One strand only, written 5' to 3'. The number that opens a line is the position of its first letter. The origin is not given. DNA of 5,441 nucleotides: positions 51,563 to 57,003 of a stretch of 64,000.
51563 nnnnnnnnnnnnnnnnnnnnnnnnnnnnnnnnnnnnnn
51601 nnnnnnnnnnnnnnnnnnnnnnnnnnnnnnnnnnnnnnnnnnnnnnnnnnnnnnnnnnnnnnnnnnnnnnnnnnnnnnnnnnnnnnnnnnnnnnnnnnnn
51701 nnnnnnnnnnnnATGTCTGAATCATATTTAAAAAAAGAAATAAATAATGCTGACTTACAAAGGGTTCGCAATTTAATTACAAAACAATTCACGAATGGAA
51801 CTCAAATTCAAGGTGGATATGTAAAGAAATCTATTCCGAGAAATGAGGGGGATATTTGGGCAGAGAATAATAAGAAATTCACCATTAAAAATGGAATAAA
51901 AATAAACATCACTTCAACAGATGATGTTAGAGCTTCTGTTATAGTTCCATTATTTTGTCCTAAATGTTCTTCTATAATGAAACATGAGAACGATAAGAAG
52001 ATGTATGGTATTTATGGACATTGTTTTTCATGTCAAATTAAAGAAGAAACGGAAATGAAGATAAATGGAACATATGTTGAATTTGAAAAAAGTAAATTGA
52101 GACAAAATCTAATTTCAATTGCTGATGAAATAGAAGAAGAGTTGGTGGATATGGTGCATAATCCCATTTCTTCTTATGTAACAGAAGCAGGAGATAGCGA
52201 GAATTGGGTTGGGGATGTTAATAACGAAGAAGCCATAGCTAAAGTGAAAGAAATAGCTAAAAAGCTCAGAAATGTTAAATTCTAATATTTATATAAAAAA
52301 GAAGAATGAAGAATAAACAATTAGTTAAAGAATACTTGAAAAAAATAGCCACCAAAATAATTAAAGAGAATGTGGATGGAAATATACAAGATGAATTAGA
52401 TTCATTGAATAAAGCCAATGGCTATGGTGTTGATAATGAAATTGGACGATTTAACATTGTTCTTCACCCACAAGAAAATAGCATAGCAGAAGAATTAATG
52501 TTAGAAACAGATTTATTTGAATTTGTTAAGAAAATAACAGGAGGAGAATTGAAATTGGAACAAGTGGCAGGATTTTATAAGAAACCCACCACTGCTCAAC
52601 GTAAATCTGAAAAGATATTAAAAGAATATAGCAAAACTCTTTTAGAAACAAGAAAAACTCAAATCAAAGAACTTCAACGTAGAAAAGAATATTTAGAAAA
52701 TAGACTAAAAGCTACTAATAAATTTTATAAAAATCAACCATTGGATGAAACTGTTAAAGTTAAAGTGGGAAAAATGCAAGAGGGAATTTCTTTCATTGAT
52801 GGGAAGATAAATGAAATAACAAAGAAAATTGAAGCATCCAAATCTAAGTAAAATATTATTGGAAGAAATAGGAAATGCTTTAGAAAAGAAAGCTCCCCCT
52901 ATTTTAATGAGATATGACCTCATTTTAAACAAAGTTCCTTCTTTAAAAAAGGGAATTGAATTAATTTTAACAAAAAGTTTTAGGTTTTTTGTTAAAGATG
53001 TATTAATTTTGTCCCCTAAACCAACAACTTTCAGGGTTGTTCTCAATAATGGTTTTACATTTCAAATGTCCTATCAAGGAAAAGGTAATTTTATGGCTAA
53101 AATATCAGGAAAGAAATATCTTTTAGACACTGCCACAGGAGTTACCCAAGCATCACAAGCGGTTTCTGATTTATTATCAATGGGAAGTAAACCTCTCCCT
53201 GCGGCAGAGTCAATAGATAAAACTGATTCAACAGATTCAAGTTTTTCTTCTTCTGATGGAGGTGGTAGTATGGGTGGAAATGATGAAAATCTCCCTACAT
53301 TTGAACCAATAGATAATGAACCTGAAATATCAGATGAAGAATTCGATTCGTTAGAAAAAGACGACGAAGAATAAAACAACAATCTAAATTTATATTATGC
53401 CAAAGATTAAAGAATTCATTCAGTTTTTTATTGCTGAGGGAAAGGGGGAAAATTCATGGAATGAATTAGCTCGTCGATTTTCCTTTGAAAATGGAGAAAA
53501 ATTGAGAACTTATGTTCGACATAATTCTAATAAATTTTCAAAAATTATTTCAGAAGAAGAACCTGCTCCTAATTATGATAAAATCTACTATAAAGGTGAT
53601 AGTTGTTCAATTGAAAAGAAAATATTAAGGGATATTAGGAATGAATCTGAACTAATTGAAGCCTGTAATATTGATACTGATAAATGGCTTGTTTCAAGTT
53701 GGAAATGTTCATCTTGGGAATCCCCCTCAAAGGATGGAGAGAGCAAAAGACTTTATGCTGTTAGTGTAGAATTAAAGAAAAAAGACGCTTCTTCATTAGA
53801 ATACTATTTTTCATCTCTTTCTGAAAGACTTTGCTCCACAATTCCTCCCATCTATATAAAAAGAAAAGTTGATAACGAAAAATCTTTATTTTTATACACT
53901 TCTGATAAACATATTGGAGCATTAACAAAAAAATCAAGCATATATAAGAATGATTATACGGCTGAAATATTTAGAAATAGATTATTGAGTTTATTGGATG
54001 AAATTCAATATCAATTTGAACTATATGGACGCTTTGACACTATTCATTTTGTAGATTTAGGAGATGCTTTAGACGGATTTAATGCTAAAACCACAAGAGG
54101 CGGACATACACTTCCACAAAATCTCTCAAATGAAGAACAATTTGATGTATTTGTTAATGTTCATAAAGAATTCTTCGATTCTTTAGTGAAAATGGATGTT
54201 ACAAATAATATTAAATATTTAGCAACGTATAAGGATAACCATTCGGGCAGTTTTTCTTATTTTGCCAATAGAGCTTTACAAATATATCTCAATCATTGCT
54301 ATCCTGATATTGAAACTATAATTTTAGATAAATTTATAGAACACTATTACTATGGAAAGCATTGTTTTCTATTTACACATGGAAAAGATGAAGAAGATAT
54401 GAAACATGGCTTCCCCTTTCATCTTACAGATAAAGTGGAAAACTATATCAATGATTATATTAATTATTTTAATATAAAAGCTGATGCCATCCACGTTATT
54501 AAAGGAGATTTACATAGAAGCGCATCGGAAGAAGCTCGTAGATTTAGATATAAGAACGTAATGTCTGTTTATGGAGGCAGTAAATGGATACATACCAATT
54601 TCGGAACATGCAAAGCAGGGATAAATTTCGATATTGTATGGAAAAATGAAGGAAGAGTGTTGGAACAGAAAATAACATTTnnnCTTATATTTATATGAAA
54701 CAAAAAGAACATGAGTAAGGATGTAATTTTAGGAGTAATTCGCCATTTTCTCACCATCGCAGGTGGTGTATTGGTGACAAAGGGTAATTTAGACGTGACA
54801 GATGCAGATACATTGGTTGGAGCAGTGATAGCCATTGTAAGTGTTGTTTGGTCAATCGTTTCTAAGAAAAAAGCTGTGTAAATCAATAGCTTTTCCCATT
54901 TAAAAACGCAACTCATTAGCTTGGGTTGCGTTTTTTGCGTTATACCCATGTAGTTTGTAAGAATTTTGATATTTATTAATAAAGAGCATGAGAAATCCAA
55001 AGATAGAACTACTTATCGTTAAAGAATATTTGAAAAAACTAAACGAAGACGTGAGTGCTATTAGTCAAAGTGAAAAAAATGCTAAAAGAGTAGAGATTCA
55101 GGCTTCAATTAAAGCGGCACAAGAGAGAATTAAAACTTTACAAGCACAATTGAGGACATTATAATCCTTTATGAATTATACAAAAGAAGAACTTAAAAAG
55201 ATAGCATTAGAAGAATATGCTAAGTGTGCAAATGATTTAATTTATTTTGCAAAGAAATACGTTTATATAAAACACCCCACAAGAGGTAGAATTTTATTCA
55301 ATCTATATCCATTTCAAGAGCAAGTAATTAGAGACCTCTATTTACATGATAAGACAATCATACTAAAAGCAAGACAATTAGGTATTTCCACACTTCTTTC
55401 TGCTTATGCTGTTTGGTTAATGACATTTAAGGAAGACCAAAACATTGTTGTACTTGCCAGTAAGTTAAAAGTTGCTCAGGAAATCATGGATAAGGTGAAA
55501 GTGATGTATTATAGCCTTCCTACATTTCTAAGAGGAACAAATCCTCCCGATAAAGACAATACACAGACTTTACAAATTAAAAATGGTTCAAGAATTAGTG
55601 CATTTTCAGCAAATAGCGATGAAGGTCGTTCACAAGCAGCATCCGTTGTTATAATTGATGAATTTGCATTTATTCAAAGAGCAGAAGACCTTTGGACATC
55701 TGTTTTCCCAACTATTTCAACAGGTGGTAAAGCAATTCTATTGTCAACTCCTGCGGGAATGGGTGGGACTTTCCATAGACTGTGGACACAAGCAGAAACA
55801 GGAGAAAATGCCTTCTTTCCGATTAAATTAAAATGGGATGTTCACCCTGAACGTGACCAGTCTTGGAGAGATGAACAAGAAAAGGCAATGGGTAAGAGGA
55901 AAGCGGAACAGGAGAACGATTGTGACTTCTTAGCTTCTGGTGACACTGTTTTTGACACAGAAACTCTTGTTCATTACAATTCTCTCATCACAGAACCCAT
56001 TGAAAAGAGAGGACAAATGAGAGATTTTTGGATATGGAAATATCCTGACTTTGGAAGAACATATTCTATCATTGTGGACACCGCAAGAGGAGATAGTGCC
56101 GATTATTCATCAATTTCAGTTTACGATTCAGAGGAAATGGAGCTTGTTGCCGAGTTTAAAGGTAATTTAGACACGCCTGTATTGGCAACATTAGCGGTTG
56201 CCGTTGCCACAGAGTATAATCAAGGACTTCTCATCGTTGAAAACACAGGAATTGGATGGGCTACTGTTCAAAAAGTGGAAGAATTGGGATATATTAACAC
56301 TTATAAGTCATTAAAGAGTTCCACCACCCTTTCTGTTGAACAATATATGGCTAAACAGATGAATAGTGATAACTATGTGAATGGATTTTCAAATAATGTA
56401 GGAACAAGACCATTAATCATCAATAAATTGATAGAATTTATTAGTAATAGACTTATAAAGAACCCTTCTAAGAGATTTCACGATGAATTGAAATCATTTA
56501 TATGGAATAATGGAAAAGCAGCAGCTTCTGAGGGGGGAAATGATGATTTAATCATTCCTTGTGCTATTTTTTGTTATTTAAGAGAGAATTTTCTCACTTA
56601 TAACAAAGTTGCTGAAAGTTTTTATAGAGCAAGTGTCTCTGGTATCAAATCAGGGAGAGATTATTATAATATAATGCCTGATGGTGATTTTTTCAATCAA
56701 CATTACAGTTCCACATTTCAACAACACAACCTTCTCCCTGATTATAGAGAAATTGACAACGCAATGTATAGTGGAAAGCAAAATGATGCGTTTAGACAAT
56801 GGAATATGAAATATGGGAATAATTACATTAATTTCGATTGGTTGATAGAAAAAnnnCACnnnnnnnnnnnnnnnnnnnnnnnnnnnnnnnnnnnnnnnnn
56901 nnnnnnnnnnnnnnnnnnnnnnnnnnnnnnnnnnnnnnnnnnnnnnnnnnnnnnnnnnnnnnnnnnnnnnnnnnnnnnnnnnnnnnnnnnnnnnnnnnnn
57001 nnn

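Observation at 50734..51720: HExxH domain fused to a 2H-phosphoesterase domain: candidate anti-cyclic-nucleotide-immunity (Acb1-like) or RNA-repair protein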

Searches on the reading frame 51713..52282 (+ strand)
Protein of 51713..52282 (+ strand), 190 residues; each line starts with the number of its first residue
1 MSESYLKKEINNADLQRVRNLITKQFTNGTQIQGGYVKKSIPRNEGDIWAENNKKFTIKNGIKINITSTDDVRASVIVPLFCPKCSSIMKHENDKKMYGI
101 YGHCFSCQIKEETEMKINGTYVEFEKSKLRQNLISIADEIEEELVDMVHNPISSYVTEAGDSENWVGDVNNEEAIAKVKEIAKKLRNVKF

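Call 17: search_protein_families(library=pfam, proteins=[window:51713-52282:+], max_evalue=0.001)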
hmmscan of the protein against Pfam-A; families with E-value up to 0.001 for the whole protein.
window:51713-52282:+ (190 aa): 0 families

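Call 18: search_protein_families(library=phrogs, proteins=[window:51713-52282:+], max_evalue=0.001)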
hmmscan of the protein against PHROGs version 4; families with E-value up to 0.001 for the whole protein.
window:51713-52282:+ (190 aa): 0 families

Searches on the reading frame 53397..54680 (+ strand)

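Call 17: search_protein_families(library=pfam, proteins=[window:53397-54680:+], max_evalue=0.001)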
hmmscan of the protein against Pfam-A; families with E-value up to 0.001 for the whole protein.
window:53397-54680:+ (428 aa): 0 families

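Call 18: search_protein_families(library=phrogs, proteins=[window:53397-54680:+], max_evalue=0.001)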
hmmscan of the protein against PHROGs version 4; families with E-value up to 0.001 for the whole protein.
window:53397-54680:+ (428 aa): 3 families
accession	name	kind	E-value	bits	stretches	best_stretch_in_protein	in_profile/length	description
phrog_22398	-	unknown function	1.3e-37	130.6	1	29-410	35-414/433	-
phrog_704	-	DNA, RNA and nucleotide metabolism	8.3e-19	68.9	1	19-332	20-300/390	DNA repair exonuclease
phrog_284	-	DNA, RNA and nucleotide metabolism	9.6e-16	58.7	1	130-404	95-369/398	exonuclease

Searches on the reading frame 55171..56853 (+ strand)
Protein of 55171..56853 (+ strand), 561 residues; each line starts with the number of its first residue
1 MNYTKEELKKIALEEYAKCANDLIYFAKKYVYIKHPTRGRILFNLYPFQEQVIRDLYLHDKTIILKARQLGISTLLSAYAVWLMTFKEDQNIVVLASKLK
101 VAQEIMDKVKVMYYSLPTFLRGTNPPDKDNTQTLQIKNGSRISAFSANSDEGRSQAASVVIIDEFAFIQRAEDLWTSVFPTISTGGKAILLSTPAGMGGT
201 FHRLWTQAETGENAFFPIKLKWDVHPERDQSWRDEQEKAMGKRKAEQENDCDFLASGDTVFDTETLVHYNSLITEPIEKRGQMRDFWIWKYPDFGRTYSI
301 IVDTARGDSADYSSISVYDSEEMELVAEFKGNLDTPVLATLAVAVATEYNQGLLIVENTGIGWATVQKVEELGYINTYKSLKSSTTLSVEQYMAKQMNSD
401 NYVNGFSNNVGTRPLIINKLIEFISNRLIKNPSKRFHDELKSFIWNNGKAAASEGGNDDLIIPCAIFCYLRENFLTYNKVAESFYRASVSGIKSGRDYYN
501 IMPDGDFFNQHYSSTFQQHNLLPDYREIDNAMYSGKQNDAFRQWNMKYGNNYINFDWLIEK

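Call 17: search_protein_families(library=pfam, proteins=[window:55171-56853:+], max_evalue=0.001)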
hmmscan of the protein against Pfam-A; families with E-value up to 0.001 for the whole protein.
window:55171-56853:+ (561 aa): 1 family
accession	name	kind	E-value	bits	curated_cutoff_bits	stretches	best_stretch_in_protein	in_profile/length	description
PF03237.21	Terminase_6N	-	9e-15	55.3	22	1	63-265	1-212/215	Terminase large subunit, T4likevirus-type, N-terminal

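Call 18: search_protein_families(library=phrogs, proteins=[window:55171-56853:+], max_evalue=0.001)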
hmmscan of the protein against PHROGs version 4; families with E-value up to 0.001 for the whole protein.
window:55171-56853:+ (561 aa): 11 families
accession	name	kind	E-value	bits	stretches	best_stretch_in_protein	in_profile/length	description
phrog_2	-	head and packaging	2.5e-42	146.6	1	38-507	260-624/807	terminase large subunit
phrog_5989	-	head and packaging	2.2e-39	136.5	1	3-254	101-335/347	terminase large subunit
phrog_36964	-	head and packaging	5e-38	131.7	2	74-332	436-707/890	terminase large subunit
phrog_9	-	head and packaging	8.3e-15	55.7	1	19-170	184-334/812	terminase large subunit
phrog_7579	-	head and packaging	1.8e-14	54.5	1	64-266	22-226/239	terminase large subunit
phrog_26724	-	unknown function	3.6e-14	53.8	1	33-201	23-190/192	-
phrog_38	-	head and packaging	1.4e-11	44.8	1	11-148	263-395/760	terminase large subunit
phrog_675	-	head and packaging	4.8e-11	42.6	1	13-207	14-204/576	terminase large subunit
phrog_24361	-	head and packaging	6.8e-09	36.7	1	326-475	1-142/162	terminase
phrog_38407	-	unknown function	5e-08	33.3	1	279-464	163-341/370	-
phrog_32359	-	head and packaging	0.0003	21.5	1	17-147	65-199/210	terminase large subunit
